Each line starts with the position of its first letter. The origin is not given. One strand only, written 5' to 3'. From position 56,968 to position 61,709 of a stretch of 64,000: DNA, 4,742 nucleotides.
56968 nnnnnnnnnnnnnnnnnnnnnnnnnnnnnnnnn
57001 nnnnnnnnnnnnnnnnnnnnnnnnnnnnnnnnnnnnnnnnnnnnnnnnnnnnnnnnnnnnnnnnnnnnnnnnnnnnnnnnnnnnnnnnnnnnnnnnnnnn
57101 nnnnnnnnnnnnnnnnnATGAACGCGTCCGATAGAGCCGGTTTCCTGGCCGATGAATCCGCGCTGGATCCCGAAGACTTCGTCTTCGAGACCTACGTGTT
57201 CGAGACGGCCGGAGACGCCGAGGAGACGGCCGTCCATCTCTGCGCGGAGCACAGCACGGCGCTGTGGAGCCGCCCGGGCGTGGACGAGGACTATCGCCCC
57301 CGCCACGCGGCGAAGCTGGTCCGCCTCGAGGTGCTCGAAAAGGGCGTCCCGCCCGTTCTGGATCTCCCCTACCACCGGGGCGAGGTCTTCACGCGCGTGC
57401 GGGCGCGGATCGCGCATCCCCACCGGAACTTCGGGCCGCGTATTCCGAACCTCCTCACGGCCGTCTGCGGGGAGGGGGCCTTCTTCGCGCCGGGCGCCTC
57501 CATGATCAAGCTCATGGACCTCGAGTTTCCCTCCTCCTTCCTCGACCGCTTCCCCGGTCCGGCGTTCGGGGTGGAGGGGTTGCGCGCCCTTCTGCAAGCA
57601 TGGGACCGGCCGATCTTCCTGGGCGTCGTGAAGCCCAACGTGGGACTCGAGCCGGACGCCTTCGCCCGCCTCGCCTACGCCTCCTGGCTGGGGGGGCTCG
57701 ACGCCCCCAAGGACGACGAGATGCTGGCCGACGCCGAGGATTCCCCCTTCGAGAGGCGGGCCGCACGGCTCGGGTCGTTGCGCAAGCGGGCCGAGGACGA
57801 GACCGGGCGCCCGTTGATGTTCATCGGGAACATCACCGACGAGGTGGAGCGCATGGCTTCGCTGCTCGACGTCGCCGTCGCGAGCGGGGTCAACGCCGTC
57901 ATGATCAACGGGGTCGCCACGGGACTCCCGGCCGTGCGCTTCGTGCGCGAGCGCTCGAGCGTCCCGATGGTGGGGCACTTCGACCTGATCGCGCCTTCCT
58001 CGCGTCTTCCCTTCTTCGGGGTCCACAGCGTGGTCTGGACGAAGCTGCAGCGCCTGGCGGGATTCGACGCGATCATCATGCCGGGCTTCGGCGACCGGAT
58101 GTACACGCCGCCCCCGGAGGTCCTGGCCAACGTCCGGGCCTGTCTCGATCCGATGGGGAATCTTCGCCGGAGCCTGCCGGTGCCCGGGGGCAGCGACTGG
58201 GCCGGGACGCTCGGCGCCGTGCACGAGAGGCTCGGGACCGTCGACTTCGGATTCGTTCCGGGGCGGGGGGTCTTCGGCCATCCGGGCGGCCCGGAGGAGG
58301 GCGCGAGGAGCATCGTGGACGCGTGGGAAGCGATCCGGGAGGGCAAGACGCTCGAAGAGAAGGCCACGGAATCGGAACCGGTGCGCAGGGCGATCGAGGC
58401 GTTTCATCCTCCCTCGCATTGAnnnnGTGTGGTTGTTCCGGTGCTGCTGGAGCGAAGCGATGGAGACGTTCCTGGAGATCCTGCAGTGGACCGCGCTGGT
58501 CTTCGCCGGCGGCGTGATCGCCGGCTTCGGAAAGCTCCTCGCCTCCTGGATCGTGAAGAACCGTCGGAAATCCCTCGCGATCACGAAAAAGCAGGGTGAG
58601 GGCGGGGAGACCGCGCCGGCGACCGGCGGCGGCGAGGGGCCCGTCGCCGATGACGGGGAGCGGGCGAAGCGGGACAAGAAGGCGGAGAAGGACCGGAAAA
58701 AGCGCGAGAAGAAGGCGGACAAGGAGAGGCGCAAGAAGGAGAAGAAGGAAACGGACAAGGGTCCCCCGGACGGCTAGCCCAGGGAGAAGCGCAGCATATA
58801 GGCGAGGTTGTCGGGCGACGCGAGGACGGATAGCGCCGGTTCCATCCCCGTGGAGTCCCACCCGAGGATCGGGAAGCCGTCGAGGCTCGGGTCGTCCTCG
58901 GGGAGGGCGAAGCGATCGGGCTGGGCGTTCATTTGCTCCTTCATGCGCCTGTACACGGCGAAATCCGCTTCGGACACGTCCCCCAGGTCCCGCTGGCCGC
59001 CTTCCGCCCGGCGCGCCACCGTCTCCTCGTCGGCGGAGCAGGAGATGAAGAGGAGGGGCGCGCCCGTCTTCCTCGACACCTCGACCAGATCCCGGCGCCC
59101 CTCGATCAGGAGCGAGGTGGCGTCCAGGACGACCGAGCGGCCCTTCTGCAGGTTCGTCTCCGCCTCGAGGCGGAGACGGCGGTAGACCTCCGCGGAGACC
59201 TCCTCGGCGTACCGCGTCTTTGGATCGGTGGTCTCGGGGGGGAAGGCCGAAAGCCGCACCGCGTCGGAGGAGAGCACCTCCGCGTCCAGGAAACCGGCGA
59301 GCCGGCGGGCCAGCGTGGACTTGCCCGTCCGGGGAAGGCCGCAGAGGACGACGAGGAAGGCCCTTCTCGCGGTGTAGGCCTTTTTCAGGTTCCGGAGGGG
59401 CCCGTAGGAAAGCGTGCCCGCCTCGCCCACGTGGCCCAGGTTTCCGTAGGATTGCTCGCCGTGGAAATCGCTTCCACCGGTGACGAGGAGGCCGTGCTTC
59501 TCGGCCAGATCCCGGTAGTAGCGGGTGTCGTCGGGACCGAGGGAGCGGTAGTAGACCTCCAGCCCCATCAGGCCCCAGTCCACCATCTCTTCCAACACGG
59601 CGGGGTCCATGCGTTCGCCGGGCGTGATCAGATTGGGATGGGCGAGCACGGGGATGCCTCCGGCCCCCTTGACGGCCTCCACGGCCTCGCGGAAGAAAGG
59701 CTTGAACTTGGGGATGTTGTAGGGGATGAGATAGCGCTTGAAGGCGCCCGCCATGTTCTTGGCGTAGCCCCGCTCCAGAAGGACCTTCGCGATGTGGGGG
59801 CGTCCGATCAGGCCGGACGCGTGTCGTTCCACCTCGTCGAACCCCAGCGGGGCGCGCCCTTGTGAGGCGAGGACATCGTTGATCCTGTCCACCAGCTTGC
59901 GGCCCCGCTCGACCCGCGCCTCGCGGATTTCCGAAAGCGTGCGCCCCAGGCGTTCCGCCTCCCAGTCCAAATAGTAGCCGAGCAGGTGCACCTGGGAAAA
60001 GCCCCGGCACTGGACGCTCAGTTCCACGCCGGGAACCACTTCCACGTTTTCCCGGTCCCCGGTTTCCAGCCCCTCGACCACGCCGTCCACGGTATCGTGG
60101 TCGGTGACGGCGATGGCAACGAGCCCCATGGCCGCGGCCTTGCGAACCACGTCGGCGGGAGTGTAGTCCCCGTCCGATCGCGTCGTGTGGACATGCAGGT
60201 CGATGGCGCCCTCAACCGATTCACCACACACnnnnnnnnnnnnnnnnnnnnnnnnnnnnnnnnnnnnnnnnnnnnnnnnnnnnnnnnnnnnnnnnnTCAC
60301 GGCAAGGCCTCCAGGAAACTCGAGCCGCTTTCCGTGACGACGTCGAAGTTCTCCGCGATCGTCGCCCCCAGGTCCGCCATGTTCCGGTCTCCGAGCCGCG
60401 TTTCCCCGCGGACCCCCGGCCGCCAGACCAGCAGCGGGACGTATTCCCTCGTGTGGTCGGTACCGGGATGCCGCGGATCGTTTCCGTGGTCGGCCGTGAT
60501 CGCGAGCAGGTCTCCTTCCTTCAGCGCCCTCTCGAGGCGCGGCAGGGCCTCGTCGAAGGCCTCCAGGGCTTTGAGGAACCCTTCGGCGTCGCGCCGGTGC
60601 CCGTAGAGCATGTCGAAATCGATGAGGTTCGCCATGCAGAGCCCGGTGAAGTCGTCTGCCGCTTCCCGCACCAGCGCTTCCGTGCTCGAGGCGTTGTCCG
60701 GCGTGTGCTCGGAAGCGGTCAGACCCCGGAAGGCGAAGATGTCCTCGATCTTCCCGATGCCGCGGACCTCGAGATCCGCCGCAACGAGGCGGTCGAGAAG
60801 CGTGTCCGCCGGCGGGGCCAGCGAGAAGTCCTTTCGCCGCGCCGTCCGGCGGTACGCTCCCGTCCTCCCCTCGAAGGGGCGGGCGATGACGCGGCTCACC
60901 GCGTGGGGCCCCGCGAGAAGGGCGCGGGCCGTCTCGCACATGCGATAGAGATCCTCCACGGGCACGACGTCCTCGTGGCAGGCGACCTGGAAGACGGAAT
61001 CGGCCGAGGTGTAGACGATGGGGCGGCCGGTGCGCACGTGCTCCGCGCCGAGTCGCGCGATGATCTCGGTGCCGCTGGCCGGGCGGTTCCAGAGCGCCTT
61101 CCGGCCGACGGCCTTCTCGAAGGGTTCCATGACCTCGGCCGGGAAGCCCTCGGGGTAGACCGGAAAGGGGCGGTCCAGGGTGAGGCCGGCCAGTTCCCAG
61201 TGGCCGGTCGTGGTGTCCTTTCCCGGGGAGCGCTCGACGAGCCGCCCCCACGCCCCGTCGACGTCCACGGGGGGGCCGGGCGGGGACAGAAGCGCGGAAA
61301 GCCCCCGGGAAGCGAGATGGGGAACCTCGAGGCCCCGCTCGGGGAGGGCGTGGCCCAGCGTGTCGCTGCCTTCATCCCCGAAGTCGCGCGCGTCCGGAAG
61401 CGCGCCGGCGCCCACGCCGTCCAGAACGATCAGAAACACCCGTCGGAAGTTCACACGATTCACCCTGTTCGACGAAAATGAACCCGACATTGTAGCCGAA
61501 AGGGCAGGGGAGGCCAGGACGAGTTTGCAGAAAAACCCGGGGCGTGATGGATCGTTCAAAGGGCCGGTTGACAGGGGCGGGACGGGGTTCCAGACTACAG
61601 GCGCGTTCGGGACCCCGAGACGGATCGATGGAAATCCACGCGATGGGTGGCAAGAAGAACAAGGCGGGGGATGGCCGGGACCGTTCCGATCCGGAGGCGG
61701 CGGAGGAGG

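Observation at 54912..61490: Gene neighbourhood linking the RLP to nucleoside/pentose-phosphate metabolism and YjbQ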

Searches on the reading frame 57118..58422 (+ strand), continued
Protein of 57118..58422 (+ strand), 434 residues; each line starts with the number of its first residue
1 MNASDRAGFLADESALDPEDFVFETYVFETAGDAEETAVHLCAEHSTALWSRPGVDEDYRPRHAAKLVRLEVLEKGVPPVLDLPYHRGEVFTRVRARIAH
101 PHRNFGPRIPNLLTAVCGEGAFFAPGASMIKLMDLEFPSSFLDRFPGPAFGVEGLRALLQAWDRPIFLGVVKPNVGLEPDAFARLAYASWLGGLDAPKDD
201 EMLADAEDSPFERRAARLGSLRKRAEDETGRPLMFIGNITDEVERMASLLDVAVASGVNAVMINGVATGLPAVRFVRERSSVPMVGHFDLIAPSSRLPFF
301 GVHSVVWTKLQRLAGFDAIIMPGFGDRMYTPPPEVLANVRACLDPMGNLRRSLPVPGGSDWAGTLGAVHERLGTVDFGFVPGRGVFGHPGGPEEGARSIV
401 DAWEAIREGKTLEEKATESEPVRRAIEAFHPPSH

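Call 106: search_protein_representatives(alignment_id=A1)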
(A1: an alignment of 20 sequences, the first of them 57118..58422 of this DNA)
Query: 20 sequences, 432 profile positions. Proteins with E-value up to 0.001 (for the whole library): 2545; up to 1e-10: 1539; up to 1e-30: 557. The best 150 are listed.
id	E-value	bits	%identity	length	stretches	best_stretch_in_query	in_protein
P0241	1.2e-223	758.8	-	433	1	1-430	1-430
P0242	9.5e-188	640.6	-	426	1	6-430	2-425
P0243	1.3e-179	613.7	-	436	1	6-427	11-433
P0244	7.7e-173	591.4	-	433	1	3-429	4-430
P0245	3.3e-145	500.4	-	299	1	133-428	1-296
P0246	1.9e-142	491.2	-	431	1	9-430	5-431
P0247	2.1e-129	448.3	-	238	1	97-331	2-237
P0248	7.8e-129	446.4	-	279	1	1-278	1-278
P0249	9.3e-125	433.0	-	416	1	13-430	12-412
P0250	1.1e-123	429.5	-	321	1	112-431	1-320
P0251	3.5e-108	378.4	-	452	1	8-431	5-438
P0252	1.3e-105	369.9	-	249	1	1-219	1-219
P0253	2.8e-101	355.6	-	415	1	20-431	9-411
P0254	6.0e-99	347.9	-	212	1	222-429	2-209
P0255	1.1e-97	343.8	-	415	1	22-431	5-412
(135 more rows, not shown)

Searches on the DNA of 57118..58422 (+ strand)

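Call 86: search_rna_families(sources=[L002, L004, L005, L006, L007, L011, L019, L021, L027, L066, L070, L144, L146], threshold=gathering)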
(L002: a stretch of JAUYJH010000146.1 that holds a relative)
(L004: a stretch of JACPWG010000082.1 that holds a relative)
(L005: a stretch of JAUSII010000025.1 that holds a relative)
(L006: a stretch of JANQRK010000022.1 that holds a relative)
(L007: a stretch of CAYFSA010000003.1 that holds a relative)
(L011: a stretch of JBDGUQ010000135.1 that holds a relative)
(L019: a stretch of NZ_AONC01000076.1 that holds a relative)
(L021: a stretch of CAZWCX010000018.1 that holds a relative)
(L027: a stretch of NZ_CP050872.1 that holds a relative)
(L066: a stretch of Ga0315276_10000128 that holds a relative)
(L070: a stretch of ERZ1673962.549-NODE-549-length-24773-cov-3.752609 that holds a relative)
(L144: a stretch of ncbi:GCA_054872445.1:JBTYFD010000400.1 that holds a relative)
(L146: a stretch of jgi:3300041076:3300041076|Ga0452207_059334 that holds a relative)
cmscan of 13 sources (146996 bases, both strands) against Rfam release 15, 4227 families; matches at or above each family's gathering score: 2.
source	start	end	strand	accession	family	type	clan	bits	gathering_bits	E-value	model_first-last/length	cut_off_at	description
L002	5726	6077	-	RF00023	tmRNA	Gene;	CL00001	142.9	47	1.3e-55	1-374/374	no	transfer-messenger RNA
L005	10029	10382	-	RF00023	tmRNA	Gene;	CL00001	130.4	47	2.4e-50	1-374/374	no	transfer-messenger RNA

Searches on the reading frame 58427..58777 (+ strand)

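Call 3: search_protein_families(library=pfam, proteins=[window:58427-58777:+], max_evalue=0.01)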
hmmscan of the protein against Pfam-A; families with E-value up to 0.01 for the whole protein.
window:58427-58777:+ (116 aa): 1 family
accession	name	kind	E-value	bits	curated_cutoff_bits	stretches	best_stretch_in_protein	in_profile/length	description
PF04568.17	IATP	-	0.0032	18.3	25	1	47-108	19-80/98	Mitochondrial ATPase inhibitor, IATP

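Call 4: search_protein_families(library=ncbifam, proteins=[window:58427-58777:+], max_evalue=0.01)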
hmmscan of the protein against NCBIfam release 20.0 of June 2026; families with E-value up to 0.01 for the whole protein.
window:58427-58777:+ (116 aa): 0 families

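Call 88: search_protein_families(library=pfam, proteins=[window:58427-58777:+], max_evalue=1)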
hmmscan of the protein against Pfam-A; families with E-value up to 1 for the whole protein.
window:58427-58777:+ (116 aa): 3 families
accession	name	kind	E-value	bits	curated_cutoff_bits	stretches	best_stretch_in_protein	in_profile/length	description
PF04568.17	IATP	-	0.0032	18.3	25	1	47-108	19-80/98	Mitochondrial ATPase inhibitor, IATP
PF06459.17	RR_TM4-6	-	0.32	11.2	25.1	1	54-109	96-150/277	Ryanodine Receptor TM 4-6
PF10278.14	Med19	-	0.94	9.8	25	0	73-110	136-173/178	Mediator of RNA pol II transcription subunit 19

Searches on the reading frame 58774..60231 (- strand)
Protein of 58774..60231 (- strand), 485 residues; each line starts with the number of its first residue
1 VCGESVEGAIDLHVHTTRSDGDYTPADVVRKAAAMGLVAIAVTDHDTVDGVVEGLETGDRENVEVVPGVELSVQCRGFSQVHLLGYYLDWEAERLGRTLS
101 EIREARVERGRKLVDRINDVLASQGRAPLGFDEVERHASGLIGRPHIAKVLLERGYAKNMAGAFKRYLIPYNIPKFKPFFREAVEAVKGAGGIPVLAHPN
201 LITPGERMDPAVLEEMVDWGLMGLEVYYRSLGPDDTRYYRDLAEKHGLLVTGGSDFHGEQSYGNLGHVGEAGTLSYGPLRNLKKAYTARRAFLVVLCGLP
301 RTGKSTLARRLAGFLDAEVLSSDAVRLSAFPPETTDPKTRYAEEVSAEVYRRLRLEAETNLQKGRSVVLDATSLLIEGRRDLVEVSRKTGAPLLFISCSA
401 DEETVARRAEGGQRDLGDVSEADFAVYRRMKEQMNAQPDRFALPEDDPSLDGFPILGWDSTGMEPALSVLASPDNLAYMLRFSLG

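Call 3: search_protein_families(library=pfam, proteins=[window:58774-60231:-], max_evalue=0.01)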
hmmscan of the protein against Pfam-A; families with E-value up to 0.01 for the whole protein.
window:58774-60231:- (485 aa): 7 families
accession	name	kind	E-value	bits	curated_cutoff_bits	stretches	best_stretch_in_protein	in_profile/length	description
PF13671.12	AAA_33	-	4.4e-25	89.1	27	1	293-435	1-141/143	AAA domain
PF02811.25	PHP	-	5.2e-12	46.8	26.4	1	11-80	1-72/164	PHP domain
PF08433.16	KTI12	-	2.8e-11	43.9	22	1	293-410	3-117/271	Chromatin associated protein KTI12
PF13238.12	AAA_18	-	2.6e-06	28.3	29.4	1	294-410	1-109/128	AAA domain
PF01591.24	6PF2K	-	3.5e-05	23.7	27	1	289-405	11-138/223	6-phosphofructo-2-kinase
PF13207.12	AAA_17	-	7.1e-05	23.6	27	1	298-418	2-129/136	AAA domain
PF13401.12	AAA_22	-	0.00058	20.6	27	1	293-332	7-44/130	AAA domain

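Call 4: search_protein_families(library=ncbifam, proteins=[window:58774-60231:-], max_evalue=0.01)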
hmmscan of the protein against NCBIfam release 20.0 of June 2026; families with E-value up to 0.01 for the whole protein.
window:58774-60231:- (485 aa): 23 families
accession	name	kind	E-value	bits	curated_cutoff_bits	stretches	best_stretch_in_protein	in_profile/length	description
NF041577.1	nside_bi_sphtase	equivalog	1.8e-49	168.4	400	1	9-267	3-261/276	3',5'-nucleoside bisphosphate phosphatase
NF047791.1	RNaseRnm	equivalog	6.9e-42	143.6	375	1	10-267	3-260/275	RNase RNM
NF041661.1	Cycl_ph_dihydrol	equivalog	3.7e-26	92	500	1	11-269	1-254/259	phosphoribosyl 1,2-cyclic phosphate 1,2-diphosphodiesterase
NF038032.1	CehA_McbA_metalo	domain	3.8e-15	56.1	80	1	10-94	5-91/315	CehA/McbA family metallohydrolase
TIGR04075.1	bacter_Pnkp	equivalog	1e-10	40.5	750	1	291-417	8-126/851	polynucleotide kinase-phosphatase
NF004981.0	PRK06361.1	equivalog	3.4e-10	39.7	117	1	10-71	2-71/217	histidinol phosphate phosphatase domain-containing protein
NF004225.0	PRK05672.1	subfamily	2.9e-09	35.6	939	1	13-124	10-123/1047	error-prone DNA polymerase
NF045780.1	TrlF_fam_ATP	equivalog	5.2e-09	35.4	350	1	11-88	9-97/944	TrlF family AAA-like ATPase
NF001688.0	PRK00448.1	equivalog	3.5e-06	24.9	873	1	10-73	339-404/1445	PolC-type DNA polymerase III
TIGR03574.1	selen_PSTK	equivalog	2.7e-05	23.7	290.5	1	293-409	1-113/249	L-seryl-tRNA(Sec) kinase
NF006375.0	PRK08609.1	equivalog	3.1e-05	22.7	426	1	11-57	338-384/571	DNA polymerase/3'-5' exonuclease PolX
NF005298.0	PRK06826.1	equivalog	5.6e-05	21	1260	1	10-76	6-74/1151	DNA polymerase III subunit alpha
NF005928.0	PRK07945.1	equivalog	0.00012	21.6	250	1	11-59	101-149/337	PHP domain-containing protein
TIGR01405.1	polC_Gram_pos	equivalog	0.00016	19.5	1043.45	1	9-73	104-170/1211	DNA polymerase III subunit alpha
NF004226.0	PRK05673.1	equivalog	0.00027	18.9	1002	1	10-76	7-75/1146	DNA polymerase III subunit alpha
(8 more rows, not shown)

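Call 67: find_homologous_proteins(query=window:58774-60231:-, max_evalue=1e-30)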
Query window:58774-60231:- (485 aa): 2516 proteins with E <= 1e-30 among 8000 candidates; the best 120 are listed.
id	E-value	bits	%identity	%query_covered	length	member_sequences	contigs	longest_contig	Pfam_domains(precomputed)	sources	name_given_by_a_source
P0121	0.0e+0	1087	100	100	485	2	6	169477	PF02811.27,PF13671.13,PF08433.17,PF13238.13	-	-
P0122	1.2e-189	649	61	98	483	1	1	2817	PF02811.27,PF13671.13,PF13207.13,PF08433.17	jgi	-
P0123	3.1e-182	625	58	100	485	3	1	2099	PF06414.19,PF01591.25,PF02811.27,PF13671.13,PF08433.17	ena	-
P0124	1.7e-181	622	58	98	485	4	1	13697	PF01591.25,PF02811.27,PF13671.13,PF08433.17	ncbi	ncbi:MAG: AAA family ATPase [Planctomycetota bacterium]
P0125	1.2e-180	619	62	100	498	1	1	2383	PF02811.27,PF13671.13,PF13207.13,PF08433.17,PF13238.13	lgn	-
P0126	1.1e-178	613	58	99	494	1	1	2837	PF06414.19,PF02811.27,PF13671.13,PF13207.13,PF08433.17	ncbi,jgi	jgi:predicted metal-dependent phosphoesterase TrpH/predicted kinase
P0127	3.7e-175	601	59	99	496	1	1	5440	PF06414.19,PF02811.27,PF13671.13,PF08433.17,PF13238.13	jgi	jgi:hypothetical protein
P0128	1.8e-173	596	58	100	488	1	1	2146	PF02811.27,PF13671.13,PF08433.17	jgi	jgi:predicted metal-dependent phosphoesterase TrpH/predicted kinase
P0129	1.2e-172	593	58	98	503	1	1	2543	PF06414.19,PF02811.27,PF13671.13,PF13207.13,PF08433.17,PF13238.13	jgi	jgi:hypothetical protein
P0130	6.1e-172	591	56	98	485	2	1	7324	PF06414.19,PF02811.27,PF13671.13,PF13207.13,PF08433.17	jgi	jgi:predicted metal-dependent phosphoesterase TrpH/predicted kinase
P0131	3.7e-170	585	57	99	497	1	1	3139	PF06414.19,PF02811.27,PF13671.13,PF13207.13,PF08433.17,PF13238.13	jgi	jgi:3',5'-nucleoside bisphosphate phosphatase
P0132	2.6e-92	328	46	81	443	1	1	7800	PF02811.27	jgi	jgi:predicted metal-dependent phosphoesterase TrpH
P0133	5.3e-88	314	44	80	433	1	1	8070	PF02811.27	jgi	jgi:predicted metal-dependent phosphoesterase TrpH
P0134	1.0e-86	310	42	86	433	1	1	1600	PF02811.27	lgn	-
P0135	7.1e-86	307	42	81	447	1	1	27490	PF02811.27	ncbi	-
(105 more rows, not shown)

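Call 68: find_encoding_contigs(protein=P0124, flank=7000, max_places=2)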
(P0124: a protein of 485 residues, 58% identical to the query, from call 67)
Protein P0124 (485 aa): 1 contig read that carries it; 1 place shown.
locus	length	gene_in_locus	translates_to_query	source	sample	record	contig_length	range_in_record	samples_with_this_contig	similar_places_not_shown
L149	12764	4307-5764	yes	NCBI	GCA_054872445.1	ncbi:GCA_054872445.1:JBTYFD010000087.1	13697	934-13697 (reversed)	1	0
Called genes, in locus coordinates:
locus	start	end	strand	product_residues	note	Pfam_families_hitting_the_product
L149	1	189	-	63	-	PF02518:HATPase_c (weak), PF13589:HATPase_c_3 (weak)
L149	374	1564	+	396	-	PF12576:DUF3754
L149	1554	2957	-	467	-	PF10502:Peptidase_S26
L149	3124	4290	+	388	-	PF01676:Metalloenzyme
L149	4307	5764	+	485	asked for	PF02811:PHP, PF01591:6PF2K (weak), PF08433:KTI12, PF13671:AAA_33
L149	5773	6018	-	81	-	-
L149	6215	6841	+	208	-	-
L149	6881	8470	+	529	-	PF00069:Pkinase, PF07714:PK_Tyr_Ser-Thr, PF03109:ABC1 (weak), PF03781:FGE-sulfatase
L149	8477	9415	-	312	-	PF00005:ABC_tran, PF13304:AAA_21 (weak)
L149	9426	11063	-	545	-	PF01061:ABC2_membrane (faint), PF12698:ABC2_membrane_3 (faint), PF12679:ABC2_membrane_2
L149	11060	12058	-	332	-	PF00005:ABC_tran, PF13304:AAA_21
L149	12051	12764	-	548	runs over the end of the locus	?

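Call 69: find_encoding_contigs(protein=P0130, flank=7000, max_places=2)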
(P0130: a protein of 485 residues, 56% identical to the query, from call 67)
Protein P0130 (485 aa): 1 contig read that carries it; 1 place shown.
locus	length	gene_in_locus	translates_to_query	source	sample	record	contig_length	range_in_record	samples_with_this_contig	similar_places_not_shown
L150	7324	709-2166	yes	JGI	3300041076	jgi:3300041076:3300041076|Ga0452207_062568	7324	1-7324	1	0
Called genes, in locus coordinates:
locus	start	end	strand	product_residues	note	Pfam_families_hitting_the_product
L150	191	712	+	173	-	PF01676:Metalloenzyme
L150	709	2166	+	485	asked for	PF02811:PHP, PF06414:Zeta_toxin (weak), PF08433:KTI12, PF13207:AAA_17 (faint), PF13671:AAA_33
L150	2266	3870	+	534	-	PF00069:Pkinase, PF01636:APH (faint), PF03109:ABC1 (weak), PF07714:PK_Tyr_Ser-Thr, PF03781:FGE-sulfatase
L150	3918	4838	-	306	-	PF00005:ABC_tran, PF13304:AAA_21, PF13732:DrrA1-3_C (weak)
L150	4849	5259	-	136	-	-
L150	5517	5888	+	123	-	-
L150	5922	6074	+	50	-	-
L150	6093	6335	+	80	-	-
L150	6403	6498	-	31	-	-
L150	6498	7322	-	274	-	PF00005:ABC_tran, PF13304:AAA_21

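Call 70: find_encoding_contigs(protein=P0127, flank=7000, max_places=2)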
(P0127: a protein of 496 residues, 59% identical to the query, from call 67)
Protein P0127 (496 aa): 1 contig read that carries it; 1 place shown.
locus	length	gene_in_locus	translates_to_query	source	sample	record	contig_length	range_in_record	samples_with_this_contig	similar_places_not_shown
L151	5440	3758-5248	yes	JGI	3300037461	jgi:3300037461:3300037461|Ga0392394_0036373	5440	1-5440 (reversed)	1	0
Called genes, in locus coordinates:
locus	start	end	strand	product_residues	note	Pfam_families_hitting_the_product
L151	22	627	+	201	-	PF08676:MutL_C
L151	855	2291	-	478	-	PF10502:Peptidase_S26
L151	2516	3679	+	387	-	PF01676:Metalloenzyme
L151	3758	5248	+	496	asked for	PF02811:PHP, PF13238:AAA_18 (faint), PF06414:Zeta_toxin (faint), PF08433:KTI12, PF13671:AAA_33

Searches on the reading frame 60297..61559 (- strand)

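Call 3: search_protein_families(library=pfam, proteins=[window:60297-61559:-], max_evalue=0.01)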
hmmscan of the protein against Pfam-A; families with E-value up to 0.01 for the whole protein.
window:60297-61559:- (420 aa): 1 family
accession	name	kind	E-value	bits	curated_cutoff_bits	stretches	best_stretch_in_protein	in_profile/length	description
PF01676.23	Metalloenzyme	-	2e-36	126.2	24.3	1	40-406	2-249/252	Metalloenzyme superfamily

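Call 4: search_protein_families(library=ncbifam, proteins=[window:60297-61559:-], max_evalue=0.01)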
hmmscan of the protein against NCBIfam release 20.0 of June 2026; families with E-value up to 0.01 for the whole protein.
window:60297-61559:- (420 aa): 9 families
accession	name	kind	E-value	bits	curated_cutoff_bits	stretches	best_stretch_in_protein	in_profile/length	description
NF003766.0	PRK05362.1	equivalog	9.3e-143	475.7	256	1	38-418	3-394/396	phosphopentomutase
TIGR01696.1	deoB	equivalog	2.1e-127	425.1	341.2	1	40-408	1-374/381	phosphopentomutase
NF009049.0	PRK12383.1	equivalog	1.5e-37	129.6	254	2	258-419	240-401/408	phosphopentomutase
TIGR01307.1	pgm_bpd_ind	equivalog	2.9e-08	32.6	330.65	1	292-401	372-486/504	2,3-bisphosphoglycerate-independent phosphoglycerate mutase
TIGR00306.2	apgM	subfamily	3.5e-07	29.6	320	1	260-389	246-379/403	2,3-bisphosphoglycerate-independent phosphoglycerate mutase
NF003104.0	PRK04024.1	equivalog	4.2e-05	22.5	489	1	264-385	254-372/412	2,3-bisphosphoglycerate-independent phosphoglycerate mutase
NF003897.0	PRK05434.1-5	equivalog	0.0008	18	862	1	307-362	394-449/514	2,3-bisphosphoglycerate-independent phosphoglycerate mutase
NF003160.0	PRK04135.1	equivalog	0.0062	15.2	468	0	324-386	306-364/403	2,3-bisphosphoglycerate-independent phosphoglycerate mutase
NF038358.1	phophono_PhpG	equivalog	0.0081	14.9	545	0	320-386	323-388/417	CMP-5'-phosphonoformate--3-phosphoglycerate phosphonoformyl transferase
